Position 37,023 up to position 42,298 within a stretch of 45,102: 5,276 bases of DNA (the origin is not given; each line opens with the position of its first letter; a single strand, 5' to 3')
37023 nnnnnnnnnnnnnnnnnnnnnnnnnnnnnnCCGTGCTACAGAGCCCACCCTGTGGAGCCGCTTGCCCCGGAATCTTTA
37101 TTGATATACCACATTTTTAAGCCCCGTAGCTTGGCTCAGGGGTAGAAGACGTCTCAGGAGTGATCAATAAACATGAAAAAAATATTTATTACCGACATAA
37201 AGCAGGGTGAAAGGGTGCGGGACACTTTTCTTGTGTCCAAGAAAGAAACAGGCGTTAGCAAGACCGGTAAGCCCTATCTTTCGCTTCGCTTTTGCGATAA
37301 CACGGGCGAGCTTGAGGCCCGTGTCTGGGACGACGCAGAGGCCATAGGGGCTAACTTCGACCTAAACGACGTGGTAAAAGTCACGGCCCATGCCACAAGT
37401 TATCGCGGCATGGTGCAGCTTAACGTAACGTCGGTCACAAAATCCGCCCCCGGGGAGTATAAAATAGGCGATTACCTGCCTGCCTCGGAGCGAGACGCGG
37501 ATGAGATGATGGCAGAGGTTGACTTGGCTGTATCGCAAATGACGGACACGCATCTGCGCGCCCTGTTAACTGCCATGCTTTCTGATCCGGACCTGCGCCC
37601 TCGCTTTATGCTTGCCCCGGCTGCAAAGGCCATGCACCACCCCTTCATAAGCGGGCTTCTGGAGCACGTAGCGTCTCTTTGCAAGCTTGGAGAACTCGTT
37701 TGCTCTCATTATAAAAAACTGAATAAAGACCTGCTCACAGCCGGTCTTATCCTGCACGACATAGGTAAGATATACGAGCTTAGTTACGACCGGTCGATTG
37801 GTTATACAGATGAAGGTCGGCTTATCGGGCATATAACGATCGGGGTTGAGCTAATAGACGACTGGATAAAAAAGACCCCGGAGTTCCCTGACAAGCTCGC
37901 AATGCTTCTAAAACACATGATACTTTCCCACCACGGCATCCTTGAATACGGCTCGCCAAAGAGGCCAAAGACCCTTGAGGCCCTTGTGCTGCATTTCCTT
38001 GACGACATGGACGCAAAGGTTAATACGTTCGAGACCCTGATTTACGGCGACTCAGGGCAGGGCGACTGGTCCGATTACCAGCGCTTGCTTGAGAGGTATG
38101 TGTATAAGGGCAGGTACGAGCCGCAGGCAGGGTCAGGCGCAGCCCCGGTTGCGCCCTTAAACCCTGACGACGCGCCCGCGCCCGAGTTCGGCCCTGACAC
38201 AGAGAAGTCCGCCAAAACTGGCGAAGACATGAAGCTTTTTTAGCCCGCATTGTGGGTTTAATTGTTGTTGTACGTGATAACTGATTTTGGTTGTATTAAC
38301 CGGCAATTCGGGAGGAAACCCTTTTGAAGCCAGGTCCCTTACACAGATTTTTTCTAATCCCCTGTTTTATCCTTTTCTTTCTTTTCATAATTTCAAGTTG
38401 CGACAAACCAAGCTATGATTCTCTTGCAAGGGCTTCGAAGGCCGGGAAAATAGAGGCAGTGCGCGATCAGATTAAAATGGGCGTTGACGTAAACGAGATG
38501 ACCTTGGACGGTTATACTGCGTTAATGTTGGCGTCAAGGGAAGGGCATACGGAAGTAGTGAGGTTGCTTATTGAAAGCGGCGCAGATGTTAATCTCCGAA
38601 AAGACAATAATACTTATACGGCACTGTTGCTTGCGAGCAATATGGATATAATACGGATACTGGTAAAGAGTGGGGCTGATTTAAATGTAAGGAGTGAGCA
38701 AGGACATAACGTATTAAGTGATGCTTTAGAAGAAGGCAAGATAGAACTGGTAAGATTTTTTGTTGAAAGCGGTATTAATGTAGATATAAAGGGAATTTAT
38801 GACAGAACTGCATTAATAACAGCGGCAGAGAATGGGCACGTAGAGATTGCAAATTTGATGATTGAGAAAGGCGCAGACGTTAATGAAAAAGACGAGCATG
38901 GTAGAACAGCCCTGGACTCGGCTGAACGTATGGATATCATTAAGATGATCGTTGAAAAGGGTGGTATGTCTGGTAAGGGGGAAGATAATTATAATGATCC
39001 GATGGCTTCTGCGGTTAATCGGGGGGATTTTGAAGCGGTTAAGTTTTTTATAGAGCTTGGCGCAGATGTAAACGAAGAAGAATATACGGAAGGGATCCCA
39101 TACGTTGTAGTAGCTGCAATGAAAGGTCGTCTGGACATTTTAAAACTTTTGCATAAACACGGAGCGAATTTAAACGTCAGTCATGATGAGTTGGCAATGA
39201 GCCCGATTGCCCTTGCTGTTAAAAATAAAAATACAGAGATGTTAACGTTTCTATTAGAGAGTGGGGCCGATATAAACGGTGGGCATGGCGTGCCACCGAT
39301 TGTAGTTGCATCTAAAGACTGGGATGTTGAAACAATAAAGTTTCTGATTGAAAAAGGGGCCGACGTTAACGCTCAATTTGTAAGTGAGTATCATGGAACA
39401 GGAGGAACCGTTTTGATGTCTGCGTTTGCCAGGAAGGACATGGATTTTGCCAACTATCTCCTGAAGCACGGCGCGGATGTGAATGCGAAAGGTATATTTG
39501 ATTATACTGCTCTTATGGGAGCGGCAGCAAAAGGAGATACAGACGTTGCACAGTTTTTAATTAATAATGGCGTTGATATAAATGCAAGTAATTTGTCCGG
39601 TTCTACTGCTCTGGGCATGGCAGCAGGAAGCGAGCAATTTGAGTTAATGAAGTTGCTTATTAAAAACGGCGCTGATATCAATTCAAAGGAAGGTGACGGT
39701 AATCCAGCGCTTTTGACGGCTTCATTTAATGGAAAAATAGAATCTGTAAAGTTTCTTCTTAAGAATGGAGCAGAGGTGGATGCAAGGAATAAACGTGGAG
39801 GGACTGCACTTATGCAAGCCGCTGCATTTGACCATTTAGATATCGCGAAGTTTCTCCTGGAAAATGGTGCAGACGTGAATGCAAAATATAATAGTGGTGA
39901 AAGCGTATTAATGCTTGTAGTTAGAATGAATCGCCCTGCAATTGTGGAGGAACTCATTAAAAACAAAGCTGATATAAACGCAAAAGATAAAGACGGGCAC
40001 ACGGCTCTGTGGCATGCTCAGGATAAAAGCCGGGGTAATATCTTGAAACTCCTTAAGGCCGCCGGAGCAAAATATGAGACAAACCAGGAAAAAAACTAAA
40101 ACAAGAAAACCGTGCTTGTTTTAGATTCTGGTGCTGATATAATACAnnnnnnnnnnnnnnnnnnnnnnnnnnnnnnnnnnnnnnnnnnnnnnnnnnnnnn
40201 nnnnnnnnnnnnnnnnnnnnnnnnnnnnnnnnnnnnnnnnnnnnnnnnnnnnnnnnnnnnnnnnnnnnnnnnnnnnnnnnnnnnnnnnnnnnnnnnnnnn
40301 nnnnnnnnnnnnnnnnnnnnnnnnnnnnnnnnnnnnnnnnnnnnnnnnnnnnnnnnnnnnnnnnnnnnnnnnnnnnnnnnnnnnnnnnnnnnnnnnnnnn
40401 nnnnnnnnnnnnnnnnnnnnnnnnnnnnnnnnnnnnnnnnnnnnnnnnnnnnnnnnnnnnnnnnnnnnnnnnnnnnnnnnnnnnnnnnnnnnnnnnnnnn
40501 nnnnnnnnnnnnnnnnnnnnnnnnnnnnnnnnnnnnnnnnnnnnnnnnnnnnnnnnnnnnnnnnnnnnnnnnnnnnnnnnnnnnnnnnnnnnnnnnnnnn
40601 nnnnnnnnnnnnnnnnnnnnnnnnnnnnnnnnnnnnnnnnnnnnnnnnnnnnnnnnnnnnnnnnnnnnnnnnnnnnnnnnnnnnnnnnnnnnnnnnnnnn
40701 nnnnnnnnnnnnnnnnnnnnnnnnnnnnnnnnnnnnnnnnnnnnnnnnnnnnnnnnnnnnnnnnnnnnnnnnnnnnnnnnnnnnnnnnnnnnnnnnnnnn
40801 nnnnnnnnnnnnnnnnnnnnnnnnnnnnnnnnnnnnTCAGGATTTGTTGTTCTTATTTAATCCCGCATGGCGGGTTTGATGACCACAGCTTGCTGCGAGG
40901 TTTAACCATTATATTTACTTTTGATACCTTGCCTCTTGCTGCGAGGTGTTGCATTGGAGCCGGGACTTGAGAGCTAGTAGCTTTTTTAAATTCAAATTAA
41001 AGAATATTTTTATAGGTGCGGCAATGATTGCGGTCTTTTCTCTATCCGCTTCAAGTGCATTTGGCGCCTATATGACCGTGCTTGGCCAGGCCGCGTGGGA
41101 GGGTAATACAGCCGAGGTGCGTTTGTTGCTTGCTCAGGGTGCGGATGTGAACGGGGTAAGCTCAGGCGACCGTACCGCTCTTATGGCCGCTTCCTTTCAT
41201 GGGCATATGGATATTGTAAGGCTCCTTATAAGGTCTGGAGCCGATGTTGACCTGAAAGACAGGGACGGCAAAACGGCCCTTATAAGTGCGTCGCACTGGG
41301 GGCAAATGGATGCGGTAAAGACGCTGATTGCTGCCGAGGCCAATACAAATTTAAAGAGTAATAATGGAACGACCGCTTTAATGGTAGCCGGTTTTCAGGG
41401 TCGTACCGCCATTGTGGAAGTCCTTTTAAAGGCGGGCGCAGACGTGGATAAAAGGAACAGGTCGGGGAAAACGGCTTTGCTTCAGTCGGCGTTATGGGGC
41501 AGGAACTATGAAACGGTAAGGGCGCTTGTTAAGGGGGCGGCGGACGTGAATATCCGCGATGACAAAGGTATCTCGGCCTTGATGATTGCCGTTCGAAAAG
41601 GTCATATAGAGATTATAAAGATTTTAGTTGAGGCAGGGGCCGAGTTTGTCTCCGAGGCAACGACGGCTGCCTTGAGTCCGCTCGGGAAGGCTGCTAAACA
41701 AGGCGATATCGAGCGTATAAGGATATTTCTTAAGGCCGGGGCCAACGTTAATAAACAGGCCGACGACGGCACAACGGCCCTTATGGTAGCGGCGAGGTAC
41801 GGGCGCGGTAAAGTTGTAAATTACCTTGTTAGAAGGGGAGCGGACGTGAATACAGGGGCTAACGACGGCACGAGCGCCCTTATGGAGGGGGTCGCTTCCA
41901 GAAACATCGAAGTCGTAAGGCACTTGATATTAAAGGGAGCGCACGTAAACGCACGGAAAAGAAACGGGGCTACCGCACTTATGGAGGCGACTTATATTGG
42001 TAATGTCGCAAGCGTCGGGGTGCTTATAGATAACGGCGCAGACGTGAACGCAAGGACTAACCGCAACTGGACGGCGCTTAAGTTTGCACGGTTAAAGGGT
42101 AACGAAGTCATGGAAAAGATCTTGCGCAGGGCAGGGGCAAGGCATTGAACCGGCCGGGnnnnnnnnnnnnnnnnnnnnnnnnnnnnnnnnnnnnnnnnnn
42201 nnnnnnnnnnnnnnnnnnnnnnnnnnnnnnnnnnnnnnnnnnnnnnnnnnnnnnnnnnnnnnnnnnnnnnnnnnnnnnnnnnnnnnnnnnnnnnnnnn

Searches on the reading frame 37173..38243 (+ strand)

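Call 49: search_protein_families(library=pfam, proteins=[window:37173-38243:+], max_evalue=1)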
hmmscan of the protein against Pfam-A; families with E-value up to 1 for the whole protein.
window:37173-38243:+ (356 aa): 3 families
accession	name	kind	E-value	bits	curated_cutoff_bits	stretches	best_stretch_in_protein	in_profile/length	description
PF01966.28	HD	-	4.6e-12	46.7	22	1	163-281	2-115/116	HD domain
PF01336.31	tRNA_anti-codon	-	1.5e-07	31.7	27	1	24-89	10-73/75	OB-fold nucleic acid binding domain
PF18019.7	Cas3_HD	-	0.0082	16.6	23.1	1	184-266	53-141/207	Cas3, HD domain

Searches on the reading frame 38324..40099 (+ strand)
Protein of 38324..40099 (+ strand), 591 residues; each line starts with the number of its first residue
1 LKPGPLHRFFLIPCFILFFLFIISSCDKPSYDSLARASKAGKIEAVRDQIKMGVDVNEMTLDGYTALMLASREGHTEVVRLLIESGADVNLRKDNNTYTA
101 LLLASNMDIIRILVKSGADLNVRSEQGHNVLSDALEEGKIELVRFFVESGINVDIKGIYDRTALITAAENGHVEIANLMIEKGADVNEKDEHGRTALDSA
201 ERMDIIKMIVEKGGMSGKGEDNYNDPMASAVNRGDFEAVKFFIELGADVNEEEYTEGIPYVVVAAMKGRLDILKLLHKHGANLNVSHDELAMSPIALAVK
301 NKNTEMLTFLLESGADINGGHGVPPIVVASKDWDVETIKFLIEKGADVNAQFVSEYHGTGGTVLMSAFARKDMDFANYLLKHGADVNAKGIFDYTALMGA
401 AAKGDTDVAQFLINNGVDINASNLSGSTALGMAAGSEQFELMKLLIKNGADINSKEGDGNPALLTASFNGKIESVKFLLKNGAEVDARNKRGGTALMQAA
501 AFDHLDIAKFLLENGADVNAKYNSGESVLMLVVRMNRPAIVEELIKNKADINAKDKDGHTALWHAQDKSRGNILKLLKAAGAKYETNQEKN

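Call 49: search_protein_families(library=pfam, proteins=[window:38324-40099:+], max_evalue=1)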
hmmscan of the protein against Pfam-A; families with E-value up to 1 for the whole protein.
window:38324-40099:+ (591 aa): 13 families
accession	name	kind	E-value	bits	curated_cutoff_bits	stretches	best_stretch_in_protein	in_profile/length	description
PF00023.36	Ank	-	4.2e-91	294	21.1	13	62-92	1-31/33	Ankyrin repeat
PF12796.13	Ank_2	-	1.6e-90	298.2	27.3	8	431-521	2-89/90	Ankyrin repeats (3 copies)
PF13637.12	Ank_4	-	4.2e-83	271.8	22.7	12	468-512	6-50/50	Ankyrin repeats (many copies)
PF13606.12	Ank_3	-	1.5e-67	214.9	22.3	10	62-90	1-29/30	Ankyrin repeat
PF13857.12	Ank_5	-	1.5e-61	204.1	27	8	379-430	1-53/56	Ankyrin repeats (many copies)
PF23745.1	ANK_LRRK2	-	7e-24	84.6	27.5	5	228-310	36-112/130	LRRK2 ANK repeat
PF24521.3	Ank_KRIT1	-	9.3e-13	48.6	80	3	32-115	20-106/149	KRIT1 ankyrin-repeats domain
PF21506.2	Knl-2-like_dom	-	5.6e-05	23.4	27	0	74-92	26-44/54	Kinetochore null protein 2-like domain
PF25508.1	TRPM2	-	0.0013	19.4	27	1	119-153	6-40/257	TRPM2-like domain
PF06128.16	Shigella_OspC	-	0.0029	17.8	25.6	1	401-454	233-290/292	Shigella flexneri OspC protein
PF03158.18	DUF249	-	0.025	14.7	27.4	0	103-154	52-100/192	Multigene family 530 protein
PF08387.15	FBD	-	0.05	13.9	22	0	370-383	25-38/46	FBD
PF22132.1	TilS-like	-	0.28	11.1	30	0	471-486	35-50/66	TilS-like substrate binding domain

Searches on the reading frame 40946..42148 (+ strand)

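Call 49: search_protein_families(library=pfam, proteins=[window:40946-42148:+], max_evalue=1)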
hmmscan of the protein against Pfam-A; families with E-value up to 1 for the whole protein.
window:40946-42148:+ (400 aa): 9 families
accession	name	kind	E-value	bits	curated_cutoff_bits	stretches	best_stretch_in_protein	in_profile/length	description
PF00023.36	Ank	-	3e-65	212.9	21.1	10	76-106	3-33/33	Ankyrin repeat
PF12796.13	Ank_2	-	1.1e-64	215.4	27.3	5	248-337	3-89/90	Ankyrin repeats (3 copies)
PF13637.12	Ank_4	-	4.5e-52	173.3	22.7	8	82-128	4-50/50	Ankyrin repeats (many copies)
PF13606.12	Ank_3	-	9.9e-41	132.9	22.3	4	277-303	4-30/30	Ankyrin repeat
PF13857.12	Ank_5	-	3.9e-37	126.3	27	5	263-312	3-53/56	Ankyrin repeats (many copies)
PF23745.1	ANK_LRRK2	-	2.7e-15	56.8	27.5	3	145-228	35-113/130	LRRK2 ANK repeat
PF24521.3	Ank_KRIT1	-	5.5e-13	49.3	80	3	244-341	20-117/149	KRIT1 ankyrin-repeats domain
PF23881.1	DUF7234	-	0.00034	21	24.4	0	322-352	28-58/80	Family of unknown function (DUF7234)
PF03769.21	Attacin_C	-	0.14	12.9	28.8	1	73-150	17-95/120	Attacin, C-terminal region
